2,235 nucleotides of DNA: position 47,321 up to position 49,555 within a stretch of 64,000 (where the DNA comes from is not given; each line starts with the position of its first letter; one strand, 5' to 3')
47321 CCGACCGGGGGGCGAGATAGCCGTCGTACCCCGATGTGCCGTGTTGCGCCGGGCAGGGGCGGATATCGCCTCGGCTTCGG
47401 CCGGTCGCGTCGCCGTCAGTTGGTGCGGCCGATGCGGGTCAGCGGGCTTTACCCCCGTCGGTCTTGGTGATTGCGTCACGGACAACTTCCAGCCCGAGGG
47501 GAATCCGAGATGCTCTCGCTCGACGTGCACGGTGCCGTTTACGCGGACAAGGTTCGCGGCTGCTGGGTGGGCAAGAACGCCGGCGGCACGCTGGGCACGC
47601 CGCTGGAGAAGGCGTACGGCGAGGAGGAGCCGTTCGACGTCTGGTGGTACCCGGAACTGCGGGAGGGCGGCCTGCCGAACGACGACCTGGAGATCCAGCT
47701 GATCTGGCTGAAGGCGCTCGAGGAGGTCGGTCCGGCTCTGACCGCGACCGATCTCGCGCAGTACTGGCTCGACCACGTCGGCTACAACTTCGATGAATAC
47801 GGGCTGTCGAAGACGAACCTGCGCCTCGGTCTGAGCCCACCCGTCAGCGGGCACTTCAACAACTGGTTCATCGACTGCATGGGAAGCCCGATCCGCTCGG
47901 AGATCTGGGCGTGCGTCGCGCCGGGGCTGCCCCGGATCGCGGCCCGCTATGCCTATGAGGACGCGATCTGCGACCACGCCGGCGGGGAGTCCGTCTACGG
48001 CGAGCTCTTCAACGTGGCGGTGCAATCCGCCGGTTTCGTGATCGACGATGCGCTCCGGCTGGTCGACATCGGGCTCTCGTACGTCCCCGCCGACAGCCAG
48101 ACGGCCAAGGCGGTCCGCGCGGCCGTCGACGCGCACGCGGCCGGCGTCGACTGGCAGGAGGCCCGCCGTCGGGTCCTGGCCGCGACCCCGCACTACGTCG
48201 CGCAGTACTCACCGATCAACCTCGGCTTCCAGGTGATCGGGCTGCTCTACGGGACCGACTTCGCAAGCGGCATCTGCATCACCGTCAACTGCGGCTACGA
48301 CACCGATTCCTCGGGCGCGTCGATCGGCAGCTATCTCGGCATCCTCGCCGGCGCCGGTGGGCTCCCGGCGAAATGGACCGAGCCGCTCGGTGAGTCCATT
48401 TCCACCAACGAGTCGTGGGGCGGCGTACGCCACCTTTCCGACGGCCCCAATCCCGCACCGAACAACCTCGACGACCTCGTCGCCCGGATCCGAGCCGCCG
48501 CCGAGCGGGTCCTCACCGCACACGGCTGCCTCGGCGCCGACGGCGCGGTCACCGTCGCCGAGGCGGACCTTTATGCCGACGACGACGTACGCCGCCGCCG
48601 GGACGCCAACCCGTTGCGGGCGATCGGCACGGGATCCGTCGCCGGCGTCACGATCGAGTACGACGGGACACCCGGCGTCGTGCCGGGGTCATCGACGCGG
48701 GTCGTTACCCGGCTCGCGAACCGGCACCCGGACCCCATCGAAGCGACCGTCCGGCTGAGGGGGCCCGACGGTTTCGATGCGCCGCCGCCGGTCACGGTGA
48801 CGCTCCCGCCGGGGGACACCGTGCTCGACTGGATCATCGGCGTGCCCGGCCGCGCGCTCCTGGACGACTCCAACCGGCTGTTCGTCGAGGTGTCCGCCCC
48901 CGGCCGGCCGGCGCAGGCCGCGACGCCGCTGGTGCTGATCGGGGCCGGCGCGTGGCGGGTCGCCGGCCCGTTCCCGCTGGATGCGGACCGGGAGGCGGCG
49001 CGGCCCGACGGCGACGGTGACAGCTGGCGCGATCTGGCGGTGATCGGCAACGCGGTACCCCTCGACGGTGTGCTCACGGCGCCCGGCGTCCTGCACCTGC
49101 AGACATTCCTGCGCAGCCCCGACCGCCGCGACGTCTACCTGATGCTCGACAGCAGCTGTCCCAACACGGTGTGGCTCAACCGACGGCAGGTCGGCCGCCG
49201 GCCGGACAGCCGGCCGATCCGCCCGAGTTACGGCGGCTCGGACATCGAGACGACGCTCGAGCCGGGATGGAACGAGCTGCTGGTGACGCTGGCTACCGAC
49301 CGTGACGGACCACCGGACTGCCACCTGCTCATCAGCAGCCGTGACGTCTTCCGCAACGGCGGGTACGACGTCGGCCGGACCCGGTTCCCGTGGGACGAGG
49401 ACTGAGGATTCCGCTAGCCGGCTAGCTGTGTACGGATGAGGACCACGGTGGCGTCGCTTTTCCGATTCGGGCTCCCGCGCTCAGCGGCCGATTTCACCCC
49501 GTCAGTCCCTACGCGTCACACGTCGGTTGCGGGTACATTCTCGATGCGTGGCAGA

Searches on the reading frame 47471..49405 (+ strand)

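Call 85: search_protein_families(library=pfam, proteins=[window:47471-49405:+], max_evalue=0.001)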
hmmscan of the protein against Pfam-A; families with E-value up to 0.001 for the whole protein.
window:47471-49405:+ (644 aa): 1 family
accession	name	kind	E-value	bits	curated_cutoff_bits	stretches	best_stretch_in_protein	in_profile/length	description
PF03747.19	ADP_ribosyl_GH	-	5.7e-33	115.3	26.2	1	30-300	1-286/287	ADP-ribosylglycohydrolase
